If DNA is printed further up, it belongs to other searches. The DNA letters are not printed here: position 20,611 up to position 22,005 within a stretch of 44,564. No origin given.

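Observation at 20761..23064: UbiA-family prenyltransferase fused to a GT4 glycosyltransferase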

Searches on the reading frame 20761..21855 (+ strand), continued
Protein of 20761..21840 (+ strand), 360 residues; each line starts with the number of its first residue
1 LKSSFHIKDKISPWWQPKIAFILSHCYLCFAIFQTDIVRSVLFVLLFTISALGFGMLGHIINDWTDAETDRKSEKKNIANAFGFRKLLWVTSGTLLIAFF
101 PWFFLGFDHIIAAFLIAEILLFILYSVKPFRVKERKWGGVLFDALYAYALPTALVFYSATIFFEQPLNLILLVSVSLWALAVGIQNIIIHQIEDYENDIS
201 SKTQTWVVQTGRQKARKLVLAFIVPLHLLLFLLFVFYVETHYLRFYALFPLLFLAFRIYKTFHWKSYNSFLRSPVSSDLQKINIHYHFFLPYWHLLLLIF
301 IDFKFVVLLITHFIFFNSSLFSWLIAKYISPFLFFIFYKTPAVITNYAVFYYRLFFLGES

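Call 89: search_protein_families(library=ncbifam, proteins=[L020:6467-7942:+, L021:6065-7171:+, L022:9836-10831:+, L023:9845-10675:+, L024:1450-2499:+, L025:9707-10486:+, L013:9980-10960:+, L016:9977-11020:+, L026:2252-3238:+], max_evalue=0.001)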
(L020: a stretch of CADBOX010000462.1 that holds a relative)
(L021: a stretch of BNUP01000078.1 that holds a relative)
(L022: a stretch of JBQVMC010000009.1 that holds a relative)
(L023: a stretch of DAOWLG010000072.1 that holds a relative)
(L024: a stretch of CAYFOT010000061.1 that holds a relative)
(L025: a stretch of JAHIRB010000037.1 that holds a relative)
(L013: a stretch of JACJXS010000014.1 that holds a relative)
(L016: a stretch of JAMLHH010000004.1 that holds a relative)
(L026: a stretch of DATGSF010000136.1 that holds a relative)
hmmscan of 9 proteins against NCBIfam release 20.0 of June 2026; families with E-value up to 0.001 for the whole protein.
L020:6467-7942:+ (492 aa): 4 families
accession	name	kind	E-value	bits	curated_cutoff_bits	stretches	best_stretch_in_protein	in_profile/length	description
NF009516.0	PRK12875.1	equivalog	4.9e-09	35.7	205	1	59-221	69-229/292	prenyltransferase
NF005742.0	PRK07566.1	equivalog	7.4e-09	35.1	313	1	45-247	66-271/315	chlorophyll synthase ChlG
TIGR01476.1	chlor_syn_BchG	subfamily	1.3e-08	34.6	212.3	1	39-255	33-250/283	(bacterio)chlorophyll synthase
NF009525.0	PRK12887.1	equivalog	7.2e-05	22.3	226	1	91-231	100-246/310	homogentisate phytyltransferase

L021:6065-7171:+ (369 aa): 0 families

L022:9836-10831:+ (332 aa): 3 families
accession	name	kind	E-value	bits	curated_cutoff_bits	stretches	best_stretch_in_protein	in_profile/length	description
NF009608.0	PRK13105.1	equivalog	2.1e-06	27.1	217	1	38-206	40-210/291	prenyltransferase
TIGR01476.1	chlor_syn_BchG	subfamily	0.00014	21.4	212.3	1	90-218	90-214/283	(bacterio)chlorophyll synthase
NF005742.0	PRK07566.1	equivalog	0.00033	19.9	313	1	94-214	119-240/315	chlorophyll synthase ChlG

L023:9845-10675:+ (277 aa): 15 families
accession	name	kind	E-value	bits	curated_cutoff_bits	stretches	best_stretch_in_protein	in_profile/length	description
NF009523.0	PRK12884.1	equivalog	4.3e-14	52.4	269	1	7-233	7-226/279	prenyltransferase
NF005742.0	PRK07566.1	equivalog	1.2e-12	47.5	313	1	47-247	77-271/315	chlorophyll synthase ChlG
NF006088.0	PRK08238.1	equivalog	1.2e-09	37.3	351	1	6-150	194-335/482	UbiA family prenyltransferase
TIGR01476.1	chlor_syn_BchG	subfamily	2.8e-09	36.8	212.3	1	47-206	49-204/283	(bacterio)chlorophyll synthase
NF009608.0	PRK13105.1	equivalog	3.9e-09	36.1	217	1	35-231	39-233/291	prenyltransferase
NF009521.0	PRK12882.1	equivalog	6.6e-09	35.4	296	1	36-223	39-219/280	geranylgeranylglycerol-phosphate geranylgeranyltransferase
NF008977.0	PRK12324.1-2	equivalog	1.4e-08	34.6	234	1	4-172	2-166/297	decaprenyl-phosphate phosphoribosyltransferase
NF009516.0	PRK12875.1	equivalog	7e-08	31.9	205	1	37-226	53-238/292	prenyltransferase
NF009522.0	PRK12883.1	equivalog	9.1e-08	31.9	353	1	36-223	37-215/279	geranylgeranylglycerol-phosphate geranylgeranyltransferase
NF009525.0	PRK12887.1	equivalog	2.9e-07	30.1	226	1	45-264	61-287/310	homogentisate phytyltransferase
NF009058.0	PRK12392.1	subfamily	8.5e-06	25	494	1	25-244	37-262/333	bacteriochlorophyll c synthase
NF008978.0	PRK12324.1-4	equivalog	4.7e-05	22.5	207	1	8-148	36-177/322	decaprenyl-phosphate phosphoribosyltransferase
TIGR01474.1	ubiA_proteo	equivalog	0.00028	20.5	275.45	1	40-124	45-126/282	4-hydroxybenzoate octaprenyltransferase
NF035940.1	prenyl_rel_EboC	equivalog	0.0003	20.3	250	1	50-125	53-123/292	UbiA-like protein EboC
NF004617.0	PRK05951.1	equivalog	0.00076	18.7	239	1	43-233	57-251/306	prenyltransferase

L024:1450-2499:+ (350 aa): 9 families
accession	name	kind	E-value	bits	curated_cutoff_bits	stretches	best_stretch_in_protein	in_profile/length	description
NF009523.0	PRK12884.1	equivalog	2.8e-10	39.9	269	1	55-235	41-215/279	prenyltransferase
TIGR01476.1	chlor_syn_BchG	subfamily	2e-09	37.3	212.3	1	63-236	49-222/283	(bacterio)chlorophyll synthase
NF009516.0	PRK12875.1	equivalog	2e-09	37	205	1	17-253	25-250/292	prenyltransferase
NF005742.0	PRK07566.1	equivalog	4.4e-09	35.9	313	1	63-244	77-259/315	chlorophyll synthase ChlG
NF009608.0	PRK13105.1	equivalog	2.7e-07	30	217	1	69-248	59-241/291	prenyltransferase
NF009525.0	PRK12887.1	equivalog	2e-05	24.1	226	1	71-254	73-262/310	homogentisate phytyltransferase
NF009522.0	PRK12883.1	equivalog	3.8e-05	23.3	353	1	59-232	42-210/279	geranylgeranylglycerol-phosphate geranylgeranyltransferase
NF009521.0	PRK12882.1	equivalog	0.00037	19.8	296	1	51-233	40-216/280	geranylgeranylglycerol-phosphate geranylgeranyltransferase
NF004751.0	PRK06080.1-3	equivalog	0.00068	19.3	264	0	71-171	193-290/296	1,4-dihydroxy-2-naphthoate polyprenyltransferase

L025:9707-10486:+ (260 aa): 4 families
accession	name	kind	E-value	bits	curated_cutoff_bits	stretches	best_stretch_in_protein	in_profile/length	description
TIGR01476.1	chlor_syn_BchG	subfamily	6e-09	35.8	212.3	1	8-236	4-235/283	(bacterio)chlorophyll synthase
NF005742.0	PRK07566.1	equivalog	2.5e-06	26.8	313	1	4-241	28-269/315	chlorophyll synthase ChlG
NF009521.0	PRK12882.1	equivalog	0.00018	20.8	296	1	24-236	25-234/280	geranylgeranylglycerol-phosphate geranylgeranyltransferase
NF004749.0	PRK06080.1-1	equivalog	0.00022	20.5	277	1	40-228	53-252/311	1,4-dihydroxy-2-naphthoate polyprenyltransferase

L013:9980-10960:+ (327 aa): 12 families
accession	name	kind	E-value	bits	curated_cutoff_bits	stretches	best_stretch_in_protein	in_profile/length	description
NF009516.0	PRK12875.1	equivalog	2.9e-12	46.3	205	1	55-231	69-236/292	prenyltransferase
NF009523.0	PRK12884.1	equivalog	1.3e-10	40.9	269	1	39-257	36-241/279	prenyltransferase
TIGR01476.1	chlor_syn_BchG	subfamily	9.8e-10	38.3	212.3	1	45-251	43-242/283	(bacterio)chlorophyll synthase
NF005742.0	PRK07566.1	equivalog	5.8e-08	32.2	313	1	52-253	78-273/315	chlorophyll synthase ChlG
TIGR02235.1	menA_cyano-plnt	equivalog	1.3e-07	31.2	225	1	30-260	25-249/285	2-carboxy-1,4-naphthoquinone phytyltransferase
NF009513.0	PRK12872.1-3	equivalog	5e-07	29.5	288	1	25-269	37-273/293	prenyltransferase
NF010119.0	PRK13595.1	equivalog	7.4e-07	28.9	248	1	50-215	57-214/292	prenyltransferase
NF009608.0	PRK13105.1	equivalog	1.2e-06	27.9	217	1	55-256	57-249/291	prenyltransferase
NF009525.0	PRK12887.1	equivalog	4.2e-06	26.3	226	1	18-263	30-276/310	homogentisate phytyltransferase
NF009521.0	PRK12882.1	equivalog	7.7e-06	25.3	296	1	44-250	43-236/280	geranylgeranylglycerol-phosphate geranylgeranyltransferase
NF009512.0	PRK12872.1-1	equivalog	1e-05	25.2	278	1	20-259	13-266/303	geranylgeranylglycerol-phosphate geranylgeranyltransferase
NF004751.0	PRK06080.1-3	equivalog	0.00032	20.4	264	0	187-251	191-255/296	1,4-dihydroxy-2-naphthoate polyprenyltransferase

L016:9977-11020:+ (348 aa): 8 families
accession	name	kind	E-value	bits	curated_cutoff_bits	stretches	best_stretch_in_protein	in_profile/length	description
NF009523.0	PRK12884.1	equivalog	4.7e-07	29.3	269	1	39-230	36-214/279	prenyltransferase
NF009516.0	PRK12875.1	equivalog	8.3e-07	28.4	205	1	12-234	27-238/292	prenyltransferase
NF009513.0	PRK12872.1-3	equivalog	2e-06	27.6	288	1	44-256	56-253/293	prenyltransferase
NF010119.0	PRK13595.1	equivalog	1.3e-05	24.8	248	1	51-211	57-209/292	prenyltransferase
NF009522.0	PRK12883.1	equivalog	2.8e-05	23.7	353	1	27-214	26-197/279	geranylgeranylglycerol-phosphate geranylgeranyltransferase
NF009608.0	PRK13105.1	equivalog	6.7e-05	22.2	217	1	39-223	38-220/291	prenyltransferase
NF009512.0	PRK12872.1-1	equivalog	0.0001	21.9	278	1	41-237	38-240/303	geranylgeranylglycerol-phosphate geranylgeranyltransferase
NF006088.0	PRK08238.1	equivalog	0.00015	20.5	351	1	38-126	225-314/482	UbiA family prenyltransferase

L026:2252-3238:+ (329 aa): 7 families
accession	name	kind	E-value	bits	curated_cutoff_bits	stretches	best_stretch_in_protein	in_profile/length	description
NF009516.0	PRK12875.1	equivalog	1.3e-09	37.6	205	1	14-150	29-164/292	prenyltransferase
NF009513.0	PRK12872.1-3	equivalog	3.4e-08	33.4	288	1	38-272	51-274/293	prenyltransferase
TIGR01476.1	chlor_syn_BchG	subfamily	9.3e-08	31.9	212.3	1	48-228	46-225/283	(bacterio)chlorophyll synthase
NF009608.0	PRK13105.1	equivalog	3.4e-07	29.7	217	1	42-234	46-238/291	prenyltransferase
NF005742.0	PRK07566.1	equivalog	1.9e-06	27.2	313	1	51-243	77-270/315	chlorophyll synthase ChlG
NF009525.0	PRK12887.1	equivalog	4.8e-06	26.1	226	1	42-278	56-296/310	homogentisate phytyltransferase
NF010119.0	PRK13595.1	equivalog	0.00012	21.6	248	1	42-153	49-162/292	prenyltransferase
